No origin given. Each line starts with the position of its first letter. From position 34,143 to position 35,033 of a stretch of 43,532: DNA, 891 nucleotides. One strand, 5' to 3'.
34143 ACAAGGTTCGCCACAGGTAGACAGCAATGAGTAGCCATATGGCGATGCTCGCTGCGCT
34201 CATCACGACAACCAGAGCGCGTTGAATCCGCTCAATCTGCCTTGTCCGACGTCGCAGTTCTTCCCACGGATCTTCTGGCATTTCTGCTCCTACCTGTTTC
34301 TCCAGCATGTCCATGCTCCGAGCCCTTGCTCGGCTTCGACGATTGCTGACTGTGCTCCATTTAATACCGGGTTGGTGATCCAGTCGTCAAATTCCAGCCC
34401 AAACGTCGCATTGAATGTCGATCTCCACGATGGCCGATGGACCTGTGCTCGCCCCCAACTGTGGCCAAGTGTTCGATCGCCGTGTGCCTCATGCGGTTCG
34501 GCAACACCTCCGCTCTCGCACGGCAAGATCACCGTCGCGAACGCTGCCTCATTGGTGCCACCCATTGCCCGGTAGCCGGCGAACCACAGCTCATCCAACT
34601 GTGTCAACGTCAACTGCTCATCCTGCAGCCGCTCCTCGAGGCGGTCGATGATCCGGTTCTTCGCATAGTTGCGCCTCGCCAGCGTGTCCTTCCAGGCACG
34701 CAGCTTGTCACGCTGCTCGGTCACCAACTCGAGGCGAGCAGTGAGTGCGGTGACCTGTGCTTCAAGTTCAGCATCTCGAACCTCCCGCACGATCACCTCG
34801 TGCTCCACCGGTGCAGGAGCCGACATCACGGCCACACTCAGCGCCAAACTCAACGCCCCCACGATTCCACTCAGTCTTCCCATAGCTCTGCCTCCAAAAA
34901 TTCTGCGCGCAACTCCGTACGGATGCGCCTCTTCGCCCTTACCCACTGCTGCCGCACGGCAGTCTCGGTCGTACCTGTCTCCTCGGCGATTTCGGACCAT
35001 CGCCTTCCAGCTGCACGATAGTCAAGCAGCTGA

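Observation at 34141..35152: Early-strand cluster: sigma region-4 protein, secreted Rpf-like transglycosylase and a small membrane protein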

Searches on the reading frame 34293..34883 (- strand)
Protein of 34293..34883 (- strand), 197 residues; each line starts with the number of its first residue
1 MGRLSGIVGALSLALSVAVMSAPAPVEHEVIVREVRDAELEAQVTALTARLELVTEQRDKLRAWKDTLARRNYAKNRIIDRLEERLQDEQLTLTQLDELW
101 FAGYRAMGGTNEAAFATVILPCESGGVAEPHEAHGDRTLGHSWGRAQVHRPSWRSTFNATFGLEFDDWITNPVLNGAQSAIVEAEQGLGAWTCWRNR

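Call 3: search_protein_families(library=pfam, proteins=[window:34293-34883:-], max_evalue=1)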
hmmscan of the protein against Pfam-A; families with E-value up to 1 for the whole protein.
seq(197 aa): 1 family
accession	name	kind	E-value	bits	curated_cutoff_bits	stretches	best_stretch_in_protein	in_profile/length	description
PF07324.16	DGCR6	-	0.11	12.7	29.6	1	27-94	87-156/194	DiGeorge syndrome critical region 6 (DGCR6) protein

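Call 4: search_protein_families(library=phrogs, proteins=[window:34293-34883:-], max_evalue=1)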
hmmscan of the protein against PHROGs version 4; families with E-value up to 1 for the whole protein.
seq(197 aa): 3 families
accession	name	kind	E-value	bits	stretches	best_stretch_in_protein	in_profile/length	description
phrog_22143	-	unknown function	0.023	15.8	1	24-91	65-129/156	-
phrog_15371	-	unknown function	0.24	12.4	1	39-71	12-44/73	-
phrog_1900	-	moron, auxiliary metabolic gene and host takeover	0.84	10.9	0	151-173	33-56/123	mobile element MPME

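Call 6: find_homologous_proteins(query=window:34293-34883:-, max_evalue=0.001)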
Query seq(197 aa) (197 aa): 20 proteins with E <= 0.001 among 516 candidates.
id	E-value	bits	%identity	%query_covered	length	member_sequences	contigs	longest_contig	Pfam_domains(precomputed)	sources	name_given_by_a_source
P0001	5.5e-127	439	100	100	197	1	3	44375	-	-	-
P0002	2.3e-36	143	40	95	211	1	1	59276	-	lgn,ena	-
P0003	1.1e-31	128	41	95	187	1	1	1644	-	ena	-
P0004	8.7e-27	112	45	89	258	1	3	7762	-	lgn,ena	-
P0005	8.9e-27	112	42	86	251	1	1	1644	-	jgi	-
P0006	9.1e-26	109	40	87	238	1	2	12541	-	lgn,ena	-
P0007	9.7e-26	109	47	58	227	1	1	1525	-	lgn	-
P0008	3.0e-25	107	54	52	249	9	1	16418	-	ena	-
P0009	6.4e-25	106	41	85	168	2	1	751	-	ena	-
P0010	1.1e-24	105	37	98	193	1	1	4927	-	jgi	-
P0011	1.9e-24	104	37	98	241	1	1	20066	-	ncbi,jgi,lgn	-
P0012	1.4e-23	102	48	61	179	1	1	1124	-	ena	-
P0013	2.7e-23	101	53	51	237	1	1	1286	-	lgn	-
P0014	3.3e-22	97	39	96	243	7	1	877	-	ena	-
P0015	4.2e-22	97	39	91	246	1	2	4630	-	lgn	-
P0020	3.5e-21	94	53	50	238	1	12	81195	-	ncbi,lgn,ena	-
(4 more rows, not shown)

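Call 7: search_dna_similar(query=window:34293-34883:-, collection=phages, mode=protein, max_evalue=0.01)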
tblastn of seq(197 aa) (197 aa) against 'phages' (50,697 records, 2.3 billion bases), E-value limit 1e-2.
No match.

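Call 8: search_solved_structures(query=window:34293-34883:-, max_evalue=10, show_alignments=2)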
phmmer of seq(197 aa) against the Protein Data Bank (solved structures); distinct sequences matched with E-value up to 10: 4.
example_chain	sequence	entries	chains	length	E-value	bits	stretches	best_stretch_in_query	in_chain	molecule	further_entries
8g3a_D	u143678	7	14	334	0.54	13.1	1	19-93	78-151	Sensor protein BceS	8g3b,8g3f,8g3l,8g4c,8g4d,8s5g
7x0p_A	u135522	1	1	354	1.5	11.7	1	56-110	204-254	CbpD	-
4jsb_A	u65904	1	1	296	3.7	10.4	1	4-70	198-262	Enoyl-CoA hydratase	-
4jvt_A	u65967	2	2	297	3.7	10.4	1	4-70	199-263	Enoyl-CoA hydratase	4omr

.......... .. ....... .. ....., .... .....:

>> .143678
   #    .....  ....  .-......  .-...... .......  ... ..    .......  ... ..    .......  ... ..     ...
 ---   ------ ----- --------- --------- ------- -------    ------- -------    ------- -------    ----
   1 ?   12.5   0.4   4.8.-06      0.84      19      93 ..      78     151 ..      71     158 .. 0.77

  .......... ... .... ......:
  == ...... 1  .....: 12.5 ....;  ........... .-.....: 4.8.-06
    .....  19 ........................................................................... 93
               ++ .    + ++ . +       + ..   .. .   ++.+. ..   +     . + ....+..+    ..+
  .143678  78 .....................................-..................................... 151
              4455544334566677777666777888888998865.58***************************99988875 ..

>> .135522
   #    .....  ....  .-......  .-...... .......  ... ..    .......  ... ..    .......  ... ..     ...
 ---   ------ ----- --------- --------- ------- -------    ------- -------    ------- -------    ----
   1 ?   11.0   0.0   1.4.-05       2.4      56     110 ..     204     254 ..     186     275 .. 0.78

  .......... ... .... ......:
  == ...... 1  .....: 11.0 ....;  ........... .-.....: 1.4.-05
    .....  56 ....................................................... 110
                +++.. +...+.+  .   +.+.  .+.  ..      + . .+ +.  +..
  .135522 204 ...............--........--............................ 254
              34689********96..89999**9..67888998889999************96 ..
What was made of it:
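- Tried and rejected: phmmer of the full-length protein against PDB gave nothing (call 8).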

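Call 11: search_solved_structures(query=A1, max_evalue=10, show_alignments=4)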
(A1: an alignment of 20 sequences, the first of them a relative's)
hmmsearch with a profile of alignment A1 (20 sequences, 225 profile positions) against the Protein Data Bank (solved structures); distinct sequences matched with E-value up to 10: 160 (the best 60 are shown).
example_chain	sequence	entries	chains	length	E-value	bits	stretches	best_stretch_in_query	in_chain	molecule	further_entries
8hd0_E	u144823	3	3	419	0.017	18.4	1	20-134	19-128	Murein hydrolase activator EnvC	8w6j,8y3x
8t1i_B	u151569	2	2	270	0.033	17.4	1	59-122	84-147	Mediator of RNA polymerase II transcription subunit 4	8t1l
1nt2_B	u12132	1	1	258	0.065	16.5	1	47-123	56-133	conserved hypothetical protein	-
7emf_D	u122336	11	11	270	0.081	16.2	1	44-122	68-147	Mediator of RNA polymerase II transcription subunit 4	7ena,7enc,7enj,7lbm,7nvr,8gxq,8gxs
9r78_Q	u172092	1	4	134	0.082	16.2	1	30-98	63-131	Hexon-interlacing protein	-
6b1t_Q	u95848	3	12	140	0.092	16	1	32-101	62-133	Hexon-interlacing protein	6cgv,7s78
36iu_K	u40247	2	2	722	0.094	16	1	41-128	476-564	Isoform C of Bromodomain-containing protein 4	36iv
7tau_P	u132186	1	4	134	0.11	15.8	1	30-98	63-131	PIX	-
7rd1_N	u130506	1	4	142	0.14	15.4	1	30-100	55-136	Hexon-interlacing protein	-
4zry_B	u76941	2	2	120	0.23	14.7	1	59-124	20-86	Keratin, type II cytoskeletal 1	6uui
4lin_A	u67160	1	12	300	0.25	14.6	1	38-107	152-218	Tail needle protein gp26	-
8qox_B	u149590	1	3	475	0.28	14.4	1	31-113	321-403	Conserved membrane protein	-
8r4a_A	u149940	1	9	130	0.32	14.2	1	160-225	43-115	Lysozyme C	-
7muc_AF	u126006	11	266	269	0.36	14.1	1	56-114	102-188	DotF | IcmG (DotF)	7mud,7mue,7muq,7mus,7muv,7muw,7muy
1kdd_A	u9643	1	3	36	0.36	14.1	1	67-99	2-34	GCN4 ACID BASE HETERODIMER ACID-d12La16I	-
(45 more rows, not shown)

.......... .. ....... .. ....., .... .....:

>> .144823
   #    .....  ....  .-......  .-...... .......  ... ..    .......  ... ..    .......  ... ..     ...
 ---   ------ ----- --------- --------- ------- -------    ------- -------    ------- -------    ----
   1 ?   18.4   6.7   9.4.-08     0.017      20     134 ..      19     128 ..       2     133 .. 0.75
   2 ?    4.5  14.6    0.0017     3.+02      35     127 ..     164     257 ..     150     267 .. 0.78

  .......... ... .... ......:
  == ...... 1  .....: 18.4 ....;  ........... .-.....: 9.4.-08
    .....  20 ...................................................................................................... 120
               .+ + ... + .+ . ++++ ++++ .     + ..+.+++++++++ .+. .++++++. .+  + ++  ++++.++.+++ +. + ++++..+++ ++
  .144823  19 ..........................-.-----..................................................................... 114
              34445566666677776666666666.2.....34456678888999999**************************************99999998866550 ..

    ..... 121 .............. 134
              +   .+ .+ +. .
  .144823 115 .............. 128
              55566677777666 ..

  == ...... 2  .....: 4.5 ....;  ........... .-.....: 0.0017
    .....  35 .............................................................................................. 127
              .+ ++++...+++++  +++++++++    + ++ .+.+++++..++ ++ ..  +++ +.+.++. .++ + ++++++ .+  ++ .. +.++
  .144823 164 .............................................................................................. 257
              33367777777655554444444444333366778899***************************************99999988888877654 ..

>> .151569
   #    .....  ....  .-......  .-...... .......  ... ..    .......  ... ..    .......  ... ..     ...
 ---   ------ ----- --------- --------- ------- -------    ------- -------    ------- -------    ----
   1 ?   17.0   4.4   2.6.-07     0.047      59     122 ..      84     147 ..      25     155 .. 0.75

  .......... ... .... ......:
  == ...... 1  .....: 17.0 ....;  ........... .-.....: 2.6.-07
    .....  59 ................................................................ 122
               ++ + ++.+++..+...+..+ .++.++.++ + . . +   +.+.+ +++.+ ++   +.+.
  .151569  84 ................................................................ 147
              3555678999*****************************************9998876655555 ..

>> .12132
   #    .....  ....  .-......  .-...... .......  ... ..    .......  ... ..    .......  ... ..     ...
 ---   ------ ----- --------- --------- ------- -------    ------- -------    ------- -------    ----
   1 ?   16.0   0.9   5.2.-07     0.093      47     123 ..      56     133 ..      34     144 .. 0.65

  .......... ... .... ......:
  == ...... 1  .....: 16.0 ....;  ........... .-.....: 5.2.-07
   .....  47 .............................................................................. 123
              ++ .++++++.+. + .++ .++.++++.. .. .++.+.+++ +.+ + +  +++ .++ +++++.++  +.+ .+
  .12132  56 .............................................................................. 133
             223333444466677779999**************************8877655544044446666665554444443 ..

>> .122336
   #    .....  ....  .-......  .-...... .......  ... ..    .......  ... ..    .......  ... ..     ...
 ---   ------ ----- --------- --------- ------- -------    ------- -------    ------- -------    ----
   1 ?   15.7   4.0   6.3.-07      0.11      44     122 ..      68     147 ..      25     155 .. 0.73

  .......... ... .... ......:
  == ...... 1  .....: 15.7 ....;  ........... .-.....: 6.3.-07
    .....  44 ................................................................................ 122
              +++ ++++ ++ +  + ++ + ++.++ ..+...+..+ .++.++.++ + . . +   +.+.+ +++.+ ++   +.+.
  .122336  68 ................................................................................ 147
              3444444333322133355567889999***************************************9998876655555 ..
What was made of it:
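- Tried and rejected: I rejected these as compositional (call 11).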

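Call 12: search_protein_families(library=pfam, alignment_id=A1, max_evalue=1)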
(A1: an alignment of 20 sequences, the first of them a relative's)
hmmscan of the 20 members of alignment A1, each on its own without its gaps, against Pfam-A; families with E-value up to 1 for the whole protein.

A. member 1, P0001 (197 aa): 1 family
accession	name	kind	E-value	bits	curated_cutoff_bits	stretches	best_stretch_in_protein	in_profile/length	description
PF07324.16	DGCR6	-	0.11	12.7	29.6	1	27-94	87-156/194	DiGeorge syndrome critical region 6 (DGCR6) protein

B. families by the number of members that match (of 20 scanned): 45 families (the first 25 are shown)
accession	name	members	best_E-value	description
PF16808.10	PKcGMP_CC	5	0.00038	Coiled-coil N-terminus of cGMP-dependent protein kinase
PF13600.11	DUF4140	3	0.019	N-terminal domain of unknown function (DUF4140)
PF01464.25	SLT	2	0.02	Transglycosylase SLT domain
PF04102.17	SlyX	2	0.11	SlyX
PF08614.16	ATG16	1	0.00067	Autophagy protein 16 (ATG16)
PF23954.1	DUF7283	1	0.0087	Family of unknown function (DUF7283)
PF19380.4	DUF5955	1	0.0093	Family of unknown function (DUF5955)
PF11932.13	DUF3450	1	0.016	Protein of unknown function (DUF3450)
PF05308.16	Mito_fiss_reg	1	0.018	Mitochondrial fission regulator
PF24073.1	DUF7365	1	0.028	Coiled-coil region of unknown function (DUF7365)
PF06785.16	UPF0242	1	0.029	Uncharacterised protein family (UPF0242) N-terminus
PF05531.17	NPV_P10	1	0.029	Nucleopolyhedrovirus P10 protein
PF19220.6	Rod_CreS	1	0.029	Crescentin, rod domain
PF14257.11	DUF4349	1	0.03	Domain of unknown function (DUF4349)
PF06810.17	Phage_scaffold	1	0.035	Phage capsid assembly scaffolding protein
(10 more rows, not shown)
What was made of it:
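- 34620..34808 (-): Long alpha-helical stalk, residues 26-88, a probable coiled coil. It carries the W-x3-L-x4-Y-x3-R motif shared by phage homologues. Family members hit coiled-coil Pfam models (call 12).
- On SLT / GH23 lytic transglycosylase (PF01464, PF18896): 2 of 20 core members match at E 0.02 (call 12).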

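Call 19: find_encoding_contigs(protein=P0002, flank=6000, max_places=3)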
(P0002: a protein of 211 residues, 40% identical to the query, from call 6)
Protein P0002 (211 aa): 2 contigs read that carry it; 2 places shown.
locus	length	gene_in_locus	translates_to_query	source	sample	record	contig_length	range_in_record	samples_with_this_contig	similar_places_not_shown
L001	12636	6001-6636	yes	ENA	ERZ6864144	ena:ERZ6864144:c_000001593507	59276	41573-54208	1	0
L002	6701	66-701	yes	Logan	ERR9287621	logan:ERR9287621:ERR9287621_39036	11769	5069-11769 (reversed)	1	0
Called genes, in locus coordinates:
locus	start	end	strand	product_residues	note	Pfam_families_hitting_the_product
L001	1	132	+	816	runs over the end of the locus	-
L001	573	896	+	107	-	-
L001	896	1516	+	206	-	PF07352:Phage_Mu_Gam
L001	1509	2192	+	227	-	PF04404:ERF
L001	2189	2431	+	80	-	-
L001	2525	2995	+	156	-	-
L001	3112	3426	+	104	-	-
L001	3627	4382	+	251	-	PF02467:Whib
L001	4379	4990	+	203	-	-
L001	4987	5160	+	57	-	-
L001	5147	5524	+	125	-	-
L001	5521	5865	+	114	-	-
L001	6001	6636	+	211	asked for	-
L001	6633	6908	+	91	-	-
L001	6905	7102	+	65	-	-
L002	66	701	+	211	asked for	-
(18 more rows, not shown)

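Call 20: find_encoding_contigs(protein=P0020, flank=6000, max_places=4)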
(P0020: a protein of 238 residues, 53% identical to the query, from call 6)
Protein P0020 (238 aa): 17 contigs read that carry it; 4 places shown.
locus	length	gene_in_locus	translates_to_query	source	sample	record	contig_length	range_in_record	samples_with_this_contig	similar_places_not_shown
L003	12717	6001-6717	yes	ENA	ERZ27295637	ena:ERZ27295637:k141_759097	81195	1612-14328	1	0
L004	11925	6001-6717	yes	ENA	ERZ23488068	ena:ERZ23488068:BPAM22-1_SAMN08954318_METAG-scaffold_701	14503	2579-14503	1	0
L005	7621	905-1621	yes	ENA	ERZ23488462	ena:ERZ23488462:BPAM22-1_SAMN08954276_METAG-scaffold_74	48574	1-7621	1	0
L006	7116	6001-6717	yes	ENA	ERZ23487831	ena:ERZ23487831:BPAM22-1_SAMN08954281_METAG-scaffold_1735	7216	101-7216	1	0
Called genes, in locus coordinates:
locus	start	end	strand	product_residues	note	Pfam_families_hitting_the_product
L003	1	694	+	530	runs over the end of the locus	PF06213:CobT, PF11775:CobT_C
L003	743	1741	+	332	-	PF01936:NYN, PF12872:OST-HTH (weak)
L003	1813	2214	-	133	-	-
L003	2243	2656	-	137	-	-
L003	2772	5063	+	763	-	PF01315:Ald_Xan_dh_C, PF02738:MoCoBD_1, PF20256:MoCoBD_2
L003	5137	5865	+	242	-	PF00392:GntR, PF07702:UTRA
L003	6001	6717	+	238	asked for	-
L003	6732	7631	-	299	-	PF00126:HTH_1, PF03466:LysR_substrate, PF12849:PBP_like_2 (weak), PF12727:PBP_like (faint)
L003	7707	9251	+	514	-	PF12797:Fer4_2 (weak), PF12837:Fer4_6 (faint), PF12838:Fer4_7 (faint), PF13187:Fer4_9 (weak), PF13247:Fer4_11, PF25160:LdpA_Fe-S-bd (weak), PF00037:Fer4 (weak), PF03916:NrfD, +2 more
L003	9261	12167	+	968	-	PF04879:Molybdop_Fe4S4, PF00384:Molybdopterin, PF01568:Molydop_binding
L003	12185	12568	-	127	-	-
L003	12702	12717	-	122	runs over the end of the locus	PF14489:QueF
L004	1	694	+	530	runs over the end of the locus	PF06213:CobT, PF11775:CobT_C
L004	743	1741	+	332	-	PF01936:NYN, PF12872:OST-HTH (weak)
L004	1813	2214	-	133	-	-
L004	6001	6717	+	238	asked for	-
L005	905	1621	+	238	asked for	-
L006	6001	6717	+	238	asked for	-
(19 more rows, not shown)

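Call 21: predict_structure(alignment_id=A1)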
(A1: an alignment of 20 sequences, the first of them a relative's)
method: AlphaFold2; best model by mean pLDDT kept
length: 197 residues; sequences in the alignment: 20
mean_pLDDT: 72.5   pTM: 0.50
mean pLDDT of the five models: 72.5, 71.6, 69.8, 68.9, 68.3
residues with pLDDT >= 90: 38; 70-90: 80; 50-70: 54; < 50: 25
segments of 3 or more residues with pLDDT < 50: 124-126, 132-137, 139-146, 194-197
pLDDT, mean of each block of 10 residues (from residue 1): 57 59 58 84 96 96 88 73 68 83 91 76 50 47 51 81 84 85 73 41
secondary structure, 60 per line:
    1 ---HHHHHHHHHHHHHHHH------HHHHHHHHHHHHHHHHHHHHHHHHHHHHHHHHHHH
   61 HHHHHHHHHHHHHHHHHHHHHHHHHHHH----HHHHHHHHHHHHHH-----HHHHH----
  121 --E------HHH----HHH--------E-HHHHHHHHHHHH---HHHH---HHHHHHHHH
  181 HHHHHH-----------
elements in order: H4-19 H26-88 H93-106 H112-116 H150-161 H165-168 H172-186
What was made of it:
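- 34620..34808 (-): AlphaFold predicts a single helix at 26-88, with pLDDT 84-96 over residues 31-70 (call 21).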

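Call 22: find_related_loci(query=A1, collection=genome_contigs, flank=5000)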
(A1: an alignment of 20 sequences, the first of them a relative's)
Query A1 (197 aa) in genome_contigs; peptide patterns used: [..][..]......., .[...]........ (x = any residue, [..] = any of these).
65 stretches matched a pattern; 21 encode a relative of the query (tblastn E <= 1e-3); 21 distinct loci.
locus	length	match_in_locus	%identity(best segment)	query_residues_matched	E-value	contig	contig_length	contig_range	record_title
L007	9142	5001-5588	40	13-197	2e-31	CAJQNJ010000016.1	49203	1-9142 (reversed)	MAG: uncultured Acidimicrobiales bacterium isolate 10_20180412_Bin_METABAT_163_1 genome assembly, contig: c_000012847497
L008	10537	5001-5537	38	9-197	7e-31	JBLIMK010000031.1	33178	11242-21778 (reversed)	MAG: Verrucomicrobiales bacterium isolate 3300053785_91 Ga0535658_0002226, whole genome shotgun sequence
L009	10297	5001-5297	52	98-197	1e-30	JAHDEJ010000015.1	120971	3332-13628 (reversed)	MAG: Acidimicrobiales bacterium isolate MAG-179 RZ_406, whole genome shotgun sequence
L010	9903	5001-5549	37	4-197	9e-30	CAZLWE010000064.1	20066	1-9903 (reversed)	MAG TPA_asm: uncultured Acidimicrobiales bacterium isolate binchicken_co385_80 genome assembly, contig: NODE_1954_length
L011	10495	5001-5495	38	43-197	1e-29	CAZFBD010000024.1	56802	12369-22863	MAG TPA_asm: uncultured Acidimicrobiales bacterium isolate SRP268394_co1_170 genome assembly, contig: NODE_827_length_56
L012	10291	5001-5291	52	98-197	4e-29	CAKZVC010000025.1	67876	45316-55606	MAG: uncultured Acidimicrobiales bacterium isolate L4_Bin_MAXBIN__068_sub_1 genome assembly, contig: c_000001956354, who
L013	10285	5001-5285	51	100-197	6e-29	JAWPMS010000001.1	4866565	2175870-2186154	MAG: Acidimicrobiia bacterium isolate Padam5 contig_1818, whole genome shotgun sequence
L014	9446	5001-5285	50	100-197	2e-28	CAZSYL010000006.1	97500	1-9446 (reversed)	MAG TPA_asm: uncultured Acidimicrobiales bacterium isolate SRP114822_co2_87 genome assembly, contig: NODE_132_length_975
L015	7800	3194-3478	51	100-197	3e-28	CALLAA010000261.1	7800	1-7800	MAG: uncultured Acidimicrobiales bacterium isolate L1_Bin_MAXBIN__035_sub_1 genome assembly, contig: c_000000760949, who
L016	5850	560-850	53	98-197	8e-28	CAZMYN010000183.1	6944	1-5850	MAG TPA_asm: uncultured Acidimicrobiales bacterium isolate binchicken_co400_21 genome assembly, contig: NODE_1735_length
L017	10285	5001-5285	49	100-197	6e-28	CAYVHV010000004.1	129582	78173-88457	MAG TPA_asm: uncultured Acidimicrobiales bacterium isolate SRP114822_co2_99 genome assembly, contig: NODE_55_length_1295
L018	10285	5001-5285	54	100-197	1e-27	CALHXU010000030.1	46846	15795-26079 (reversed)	MAG: uncultured Acidimicrobiales bacterium isolate R4_Bin_MAXBIN__006_1 genome assembly, contig: c_000003582943, whole g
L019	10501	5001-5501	37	33-197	1e-27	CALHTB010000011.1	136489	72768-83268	MAG: uncultured Acidimicrobiales bacterium isolate R2_Bin_MAXBIN__008_sub_1 genome assembly, contig: c_000001922371, who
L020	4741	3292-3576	50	100-197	4e-27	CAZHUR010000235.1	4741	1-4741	MAG TPA_asm: uncultured Acidimicrobiales bacterium isolate SRP114822_co3_62 genome assembly, contig: NODE_3792_length_47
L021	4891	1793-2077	53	100-197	1e-26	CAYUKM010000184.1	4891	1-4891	MAG TPA_asm: uncultured Acidimicrobiales bacterium isolate SRP114822_co3_16 genome assembly, contig: NODE_3612_length_48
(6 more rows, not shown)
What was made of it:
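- Host homology: 20 of the 21 genome loci are in Acidimicrobiales or Acidimicrobiia MAGs (call 22).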

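Call 26: fold_search(model_id=the predicted structure, library=pdb)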
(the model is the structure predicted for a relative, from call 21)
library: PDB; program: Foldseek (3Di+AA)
matches with E <= 10: 23; with E <= 0.001: 0
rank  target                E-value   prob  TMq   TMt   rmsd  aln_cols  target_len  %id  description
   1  7y5e_d6               1.3e+00  0.05  0.17  0.11  12.6        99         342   17  In situ single-PBS-PSII-PSI-LHCs megacomplex. (released 2023-02-01)
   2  8h12_C                4.8e+00  0.03  0.12  0.03   7.5        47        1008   15  Structure of SARS-CoV-1 Spike Protein with Engineered x2 Disulfide (G400C and V969C), Locked-2 Conformation (released 2022-11-09)
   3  7epx_C                6.2e+00  0.02  0.12  0.03   7.2        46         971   20  S protein of SARS-CoV-2 in complex with GW01 (released 2022-05-18)
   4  7fae_A                6.2e+00  0.02  0.12  0.03   7.2        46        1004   20  S protein of SARS-CoV-2 in complex bound with P36-5D2(state2) (released 2021-12-22)
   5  5xnl_D                6.2e+00  0.01  0.13  0.09  15.1       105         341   17  Structure of stacked C2S2M2-type PSII-LHCII supercomplex from Pisum sativum (released 2017-09-20)
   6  8i9c_A                6.6e+00  0.02  0.12  0.03   7.2        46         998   20  S-ECD (Omicron BF.7) in complex with PD of ACE2 (released 2024-02-07)
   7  9rdt_A                6.6e+00  0.02  0.12  0.03   9.6        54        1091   17  Structure of the RhGB07 Prefusion, Closed-state trimeric spike protein (released 2025-09-24)
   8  9b8f_C                7.0e+00  0.02  0.12  0.03  10.0        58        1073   17  SARS CoV-2 full-length spike protein with Lys1269Ala and His1271Ala substitutions in the coatomer binding motif, 2RBD- (released 2025-04-16)
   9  5mdx_D                7.0e+00  0.01  0.13  0.09  14.7       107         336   12  Cryo-EM structure of the PSII supercomplex from Arabidopsis thaliana (released 2017-06-21)
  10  8g3a_D                7.5e+00  0.15  0.28  0.18   5.3        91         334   20  BceAB-S nucleotide free TM state 1 (released 2023-06-21)
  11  8taz_C                7.5e+00  0.01  0.12  0.04  16.7       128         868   16  Cryo-EM structure of mink variant Y453F trimeric spike protein bound to one mink ACE2 receptors (released 2023-10-25)
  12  7r1a_A                8.0e+00  0.02  0.12  0.03   7.6        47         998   17  Furin Cleaved Alpha Variant SARS-CoV-2 Spike in complex with 3 ACE2 (released 2022-03-02)
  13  9n2t_A                8.5e+00  0.03  0.21  0.13   9.2       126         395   10  Structure of GDP-bound GM4951_D125G mutant (released 2026-01-14)
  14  9n2r_C                8.5e+00  0.02  0.21  0.13   8.8       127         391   11  Structure of GTP-bound GM4951 (released 2026-01-14)
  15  3w6e_A                9.1e+00  0.08  0.16  0.20   2.2        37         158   16  Crystal structure of catalytic domain of chitinase from Ralstonia sp. A-471 (E162Q) (released 2013-05-15)
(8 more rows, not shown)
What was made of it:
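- Tried and rejected: The full-length AlphaFold model (pLDDT 72, poor at residues 120-150) gave meaningless Foldseek hits (calls 21, 26).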
